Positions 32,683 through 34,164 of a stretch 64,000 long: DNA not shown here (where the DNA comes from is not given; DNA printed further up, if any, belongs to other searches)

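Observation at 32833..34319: HigB-like toxin gene followed by a 393-aa protein instead of a small HTH antitoxin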

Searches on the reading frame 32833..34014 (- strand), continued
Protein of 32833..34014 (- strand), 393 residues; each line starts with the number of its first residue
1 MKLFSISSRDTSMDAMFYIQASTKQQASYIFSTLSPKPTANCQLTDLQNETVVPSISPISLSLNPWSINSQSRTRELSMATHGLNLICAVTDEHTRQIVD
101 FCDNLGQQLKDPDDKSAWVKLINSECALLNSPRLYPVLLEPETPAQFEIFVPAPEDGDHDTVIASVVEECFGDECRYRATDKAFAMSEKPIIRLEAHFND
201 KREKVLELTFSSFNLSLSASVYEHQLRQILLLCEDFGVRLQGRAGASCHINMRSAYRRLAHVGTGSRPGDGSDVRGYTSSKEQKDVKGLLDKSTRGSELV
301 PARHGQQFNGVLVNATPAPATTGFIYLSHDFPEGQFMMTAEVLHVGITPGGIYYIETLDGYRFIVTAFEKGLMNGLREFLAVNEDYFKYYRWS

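Call 34: find_encoding_contigs(protein=P0036, flank=4000, max_places=3)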
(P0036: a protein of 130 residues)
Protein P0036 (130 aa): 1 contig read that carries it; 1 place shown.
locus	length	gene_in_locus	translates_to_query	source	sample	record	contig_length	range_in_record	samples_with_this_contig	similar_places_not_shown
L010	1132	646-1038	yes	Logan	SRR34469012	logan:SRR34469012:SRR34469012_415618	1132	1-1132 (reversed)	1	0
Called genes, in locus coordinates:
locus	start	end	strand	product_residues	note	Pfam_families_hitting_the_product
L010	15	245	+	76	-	-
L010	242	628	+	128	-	-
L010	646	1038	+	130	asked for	-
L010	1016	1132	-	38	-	?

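Call 37: fold_search(model_id=the predicted structure, library=afdb50)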
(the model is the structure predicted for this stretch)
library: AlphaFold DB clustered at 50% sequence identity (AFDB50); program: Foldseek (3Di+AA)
matches with E <= 10: 821; with E <= 0.001: 9
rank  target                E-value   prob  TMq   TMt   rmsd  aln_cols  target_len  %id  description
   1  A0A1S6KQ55            2.8e-41  1.00  0.61  0.61  10.5       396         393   60  Flavin reductase [Leclercia adecarboxylata]
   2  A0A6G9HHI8            5.0e-39  1.00  0.25  0.28  24.2       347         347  100  Flavin reductase [Escherichia coli]
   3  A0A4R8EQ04            5.5e-33  1.00  0.66  0.66   9.4       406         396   36  Uncharacterized protein
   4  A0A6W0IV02            5.1e-27  1.00  0.40  0.60  11.5       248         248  100  Flavin reductase (Fragment) [Salmonella enterica]
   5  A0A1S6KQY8            6.8e-20  1.00  0.19  0.30  20.4       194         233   94  Uncharacterized protein [Salmonella enteritidis]
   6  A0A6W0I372            2.5e-13  1.00  0.17  0.40  13.9       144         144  100  Flavin reductase (Fragment) [Salmonella enterica]
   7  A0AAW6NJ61            7.0e-10  1.00  0.09  0.28  15.0       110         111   94  Flavin reductase (Fragment) [Enterobacter cloacae]
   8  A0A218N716            7.6e-09  1.00  0.21  0.78   4.4        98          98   93  Uncharacterized protein [Escherichia coli]
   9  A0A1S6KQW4            1.9e-07  1.00  0.10  0.41  12.6        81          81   99  Uncharacterized protein [Salmonella enteritidis]
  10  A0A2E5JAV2            1.8e-03  0.87  0.12  0.17  21.6       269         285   11  Histone chaperone RTT106/FACT complex subunit SPT16-like middle domain-containing protein
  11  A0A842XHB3            2.3e-02  0.35  0.13  0.14  24.5       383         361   10  Gas vesicle protein
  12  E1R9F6                4.3e-02  0.84  0.13  0.26  15.8       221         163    8  BFN domain-containing protein [Sediminispirochaeta smaragdinae (strain DSM 11293 / JCM 15392 / SEBR 4228)]
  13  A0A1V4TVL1            6.5e-02  0.69  0.14  0.11  15.1       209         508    8  Double zinc ribbon
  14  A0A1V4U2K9            7.3e-02  0.69  0.14  0.25  17.7       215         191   13  Zinc-ribbon domain-containing protein
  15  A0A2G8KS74            7.3e-02  0.51  0.14  0.08  21.4       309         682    8  P-type Cu(+) transporter [Stichopus japonicus]
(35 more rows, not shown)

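Call 39: get_annotated_region(hit=H45, flank=2500)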
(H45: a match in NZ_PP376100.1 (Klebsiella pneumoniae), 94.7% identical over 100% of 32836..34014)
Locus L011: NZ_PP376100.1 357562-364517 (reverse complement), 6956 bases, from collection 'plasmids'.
description: Klebsiella pneumoniae strain 11978 plasmid pIncHIA, complete sequence
organism: Klebsiella pneumoniae (NCBI taxid 573)
taxonomy: Bacteria; Pseudomonadota; Gammaproteobacteria; Enterobacterales; Enterobacteriaceae; Klebsiella; Klebsiella pneumoniae
host: -; source: -; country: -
typing (MOB-suite, as given by PLSDB): conjugative; replicon IncHI2A,rep_cluster_1088; relaxase MOBH; mating-pair formation MPF_F
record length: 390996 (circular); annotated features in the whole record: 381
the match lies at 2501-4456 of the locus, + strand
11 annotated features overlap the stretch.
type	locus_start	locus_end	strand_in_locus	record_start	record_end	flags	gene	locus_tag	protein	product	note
CDS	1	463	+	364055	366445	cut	-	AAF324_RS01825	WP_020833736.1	Ig-like domain-containing protein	-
CDS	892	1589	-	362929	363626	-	-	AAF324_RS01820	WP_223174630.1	IS1 family transposase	-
CDS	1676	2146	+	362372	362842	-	-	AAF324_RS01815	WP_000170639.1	hypothetical protein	-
CDS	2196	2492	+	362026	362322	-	-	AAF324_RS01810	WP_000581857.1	type II toxin-antitoxin system RelE/ParE family toxin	-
CDS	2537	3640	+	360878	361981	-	-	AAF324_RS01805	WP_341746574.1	flavin reductase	-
CDS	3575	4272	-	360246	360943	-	-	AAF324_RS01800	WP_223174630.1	IS1 family transposase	-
CDS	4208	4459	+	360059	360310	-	-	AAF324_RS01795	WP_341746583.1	hypothetical protein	-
CDS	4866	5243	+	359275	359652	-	-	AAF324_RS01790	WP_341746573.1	hypothetical protein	-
CDS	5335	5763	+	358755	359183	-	-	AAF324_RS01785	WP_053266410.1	hypothetical protein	-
CDS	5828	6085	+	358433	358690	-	-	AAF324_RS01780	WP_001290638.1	hypothetical protein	-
CDS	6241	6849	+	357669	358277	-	-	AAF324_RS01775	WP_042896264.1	hypothetical protein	-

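Call 40: get_annotated_region(hit=H46, flank=3000)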
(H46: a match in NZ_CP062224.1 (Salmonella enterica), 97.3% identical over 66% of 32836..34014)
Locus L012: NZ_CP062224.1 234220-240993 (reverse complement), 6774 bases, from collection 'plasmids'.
description: Salmonella enterica subsp. enterica serovar Goldcoast strain R18.1656 plasmid p270k, complete sequence
organism: Salmonella enterica (NCBI taxid 260678)
taxonomy: Bacteria; Pseudomonadota; Gammaproteobacteria; Enterobacterales; Enterobacteriaceae; Salmonella; Salmonella enterica
host: -; source: Homo sapiens,stool; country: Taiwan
typing (MOB-suite, as given by PLSDB): conjugative; replicon IncHI2A,rep_cluster_1088; relaxase MOBH; mating-pair formation MPF_F
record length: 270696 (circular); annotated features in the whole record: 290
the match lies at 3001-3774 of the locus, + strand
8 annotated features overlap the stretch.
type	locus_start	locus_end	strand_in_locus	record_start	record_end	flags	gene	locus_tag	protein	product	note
CDS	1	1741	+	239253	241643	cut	-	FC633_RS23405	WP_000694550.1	Ig-like domain-containing protein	-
CDS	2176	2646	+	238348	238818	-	-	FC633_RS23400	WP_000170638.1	hypothetical protein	-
CDS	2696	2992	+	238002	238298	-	-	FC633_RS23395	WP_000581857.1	type II toxin-antitoxin system RelE/ParE family toxin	-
CDS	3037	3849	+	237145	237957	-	-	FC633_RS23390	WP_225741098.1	flavin reductase family protein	-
CDS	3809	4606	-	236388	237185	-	istB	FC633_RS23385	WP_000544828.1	IS21-like element IS21 family helper ATPase IstB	-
CDS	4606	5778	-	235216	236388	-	istA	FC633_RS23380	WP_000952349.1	IS21-like element IS21 family transposase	GO:0006313 - DNA transposition [Evidence IEA]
CDS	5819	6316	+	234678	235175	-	-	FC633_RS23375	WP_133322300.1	hypothetical protein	-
CDS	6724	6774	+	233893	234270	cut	-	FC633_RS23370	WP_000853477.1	hypothetical protein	-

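Call 44: search_protein_families(proteins=[L002:5139-5645:+], library=phrogs, max_evalue=1)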
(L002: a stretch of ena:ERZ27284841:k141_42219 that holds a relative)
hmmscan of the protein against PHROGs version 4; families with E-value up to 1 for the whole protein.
L002:5139-5645:+ (169 aa): 16 families
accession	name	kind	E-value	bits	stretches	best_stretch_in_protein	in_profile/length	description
phrog_4046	-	unknown function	1.9e-08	35.1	1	23-165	38-161/301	-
phrog_127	-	transcription regulation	0.00034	21.3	1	32-117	146-225/253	anti-termination protein Q-like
phrog_21015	-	unknown function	0.0013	19.9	1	123-165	51-93/103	-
phrog_12902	-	unknown function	0.0017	19.7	1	36-64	25-53/61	-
phrog_5085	-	unknown function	0.0041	18.6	1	35-66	17-49/106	-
phrog_26078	-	unknown function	0.021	16.2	1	35-68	24-59/120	-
phrog_6060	-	transcription regulation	0.035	15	1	36-65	15-51/61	anti-termination protein Q-like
phrog_8897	-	unknown function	0.039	15.4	1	21-62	70-114/119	-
phrog_19532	-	DNA, RNA and nucleotide metabolism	0.048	14.2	1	36-62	266-294/301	DNA binding protein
phrog_3931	-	unknown function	0.14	13.3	0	51-62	29-40/59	-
phrog_14336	-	unknown function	0.15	12.3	1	24-63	133-172/363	-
phrog_15785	-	unknown function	0.22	12.7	1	34-71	2-41/92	-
phrog_33225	-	unknown function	0.37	11.6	1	33-68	3-39/182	-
phrog_33669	-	unknown function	0.44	11.3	0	99-115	30-46/68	-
phrog_36649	-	unknown function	0.58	10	1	29-66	385-418/466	-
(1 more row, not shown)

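Call 45: search_protein_families(proteins=[L002:5139-5645:+], library=ncbifam, max_evalue=1)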
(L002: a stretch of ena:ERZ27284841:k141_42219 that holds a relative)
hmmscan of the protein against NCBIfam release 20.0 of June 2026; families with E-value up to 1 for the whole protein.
L002:5139-5645:+ (169 aa): 8 families
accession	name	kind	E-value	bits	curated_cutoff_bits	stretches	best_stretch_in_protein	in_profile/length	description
TIGR02349.1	DnaJ_bact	equivalog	4.9e-05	22.9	377.2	1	34-69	143-218/354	molecular chaperone DnaJ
NF010872.0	PRK14279.1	equivalog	0.0034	16.5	556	1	36-75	175-213/394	molecular chaperone DnaJ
NF058604.1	RtpA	equivalog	0.0044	17.1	65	1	36-64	11-36/50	anti-TRAP protein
NF008035.0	PRK10767.1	subfamily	0.0055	15.8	338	1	30-69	176-212/374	molecular chaperone DnaJ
NF010871.0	PRK14278.1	equivalog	0.017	14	502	1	36-64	141-169/378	molecular chaperone DnaJ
TIGR02642.1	phage_xxxx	hypoth_equivalog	0.028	14.1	101.4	1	34-62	181-208/267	TIGR02642 family protein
NF010885.0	PRK14292.1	equivalog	0.048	12.6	585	1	31-69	180-215/371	chaperone protein DnaJ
NF010894.0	PRK14301.1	equivalog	0.074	12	548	1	32-71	181-217/373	chaperone protein DnaJ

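Call 57: find_related_loci(query=A1, collection=genome_contigs, flank=7000)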
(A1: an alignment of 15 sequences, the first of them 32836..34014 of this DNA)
Query A1 (393 aa) in genome_contigs; peptide patterns used: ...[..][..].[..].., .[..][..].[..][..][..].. (x = any residue, [..] = any of these).
30 stretches matched a pattern; 5 encode a relative of the query (tblastn E <= 1e-3); 5 distinct loci.
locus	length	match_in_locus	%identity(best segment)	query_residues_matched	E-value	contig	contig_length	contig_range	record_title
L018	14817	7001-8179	95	1-393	0e+0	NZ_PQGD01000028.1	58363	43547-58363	Superficieibacter electus strain BP-1 NODE_28_length_58363_cov_67.0937, whole genome shotgun sequence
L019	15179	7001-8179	95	1-393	0e+0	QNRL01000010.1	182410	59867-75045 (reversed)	Pseudocitrobacter faecalis strain DSM 27453 Ga0244571_110, whole genome shotgun sequence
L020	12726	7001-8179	95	1-393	0e+0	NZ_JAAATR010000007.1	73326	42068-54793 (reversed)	Atlantibacter hermannii strain 3608 Eh-3608_contig7, whole genome shotgun sequence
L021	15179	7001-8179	95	1-393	0e+0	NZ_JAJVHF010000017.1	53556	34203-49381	Huaxiibacter chinensis strain 155047 contig00017, whole genome shotgun sequence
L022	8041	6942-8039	61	1-366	1e-152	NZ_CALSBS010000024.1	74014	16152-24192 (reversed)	Pseudocitrobacter vendiensis strain CPO20170097T, whole genome shotgun sequence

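Call 60: find_encoding_contigs(protein=P0008, flank=4000, max_places=1)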
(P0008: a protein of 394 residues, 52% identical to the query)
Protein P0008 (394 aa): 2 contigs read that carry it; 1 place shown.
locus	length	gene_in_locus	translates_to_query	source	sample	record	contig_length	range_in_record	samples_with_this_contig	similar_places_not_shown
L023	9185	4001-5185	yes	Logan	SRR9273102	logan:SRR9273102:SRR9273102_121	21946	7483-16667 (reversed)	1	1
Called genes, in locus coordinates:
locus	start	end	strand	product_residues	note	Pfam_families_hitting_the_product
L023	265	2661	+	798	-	PF13752:DUF4165, PF12245:Big_3_2, PF13750:Big_3_3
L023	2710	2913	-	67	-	-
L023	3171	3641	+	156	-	-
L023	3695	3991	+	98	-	PF05015:HigB-like_toxin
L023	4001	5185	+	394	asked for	-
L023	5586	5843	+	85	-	-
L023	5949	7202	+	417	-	PF14338:Mrr_N (weak), PF01555:N6_N4_Mtase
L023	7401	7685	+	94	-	PF21983:NikA-like (faint), PF08681:TacA1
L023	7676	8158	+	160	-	PF13673:Acetyltransf_10, PF13508:Acetyltransf_7 (weak)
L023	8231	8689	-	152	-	-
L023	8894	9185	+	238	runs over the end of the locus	-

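Call 61: find_encoding_contigs(protein=P0010, flank=4000, max_places=1)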
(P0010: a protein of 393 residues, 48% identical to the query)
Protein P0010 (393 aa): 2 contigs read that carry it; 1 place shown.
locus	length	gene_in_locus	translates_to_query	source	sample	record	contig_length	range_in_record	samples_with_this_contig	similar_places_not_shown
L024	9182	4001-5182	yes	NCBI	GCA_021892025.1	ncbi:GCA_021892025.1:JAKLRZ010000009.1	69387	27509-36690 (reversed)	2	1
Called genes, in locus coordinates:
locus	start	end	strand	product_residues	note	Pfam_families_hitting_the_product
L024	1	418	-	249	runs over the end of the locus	PF05175:MTS (weak)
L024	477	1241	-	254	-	-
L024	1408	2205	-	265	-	-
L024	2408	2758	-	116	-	-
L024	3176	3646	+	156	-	-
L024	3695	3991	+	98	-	PF05015:HigB-like_toxin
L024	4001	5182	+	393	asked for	-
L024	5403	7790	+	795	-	PF13752:DUF4165, PF19077:Big_13 (faint), PF12245:Big_3_2, PF13750:Big_3_3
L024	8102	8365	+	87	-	-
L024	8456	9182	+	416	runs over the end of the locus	PF14338:Mrr_N (weak), PF01555:N6_N4_Mtase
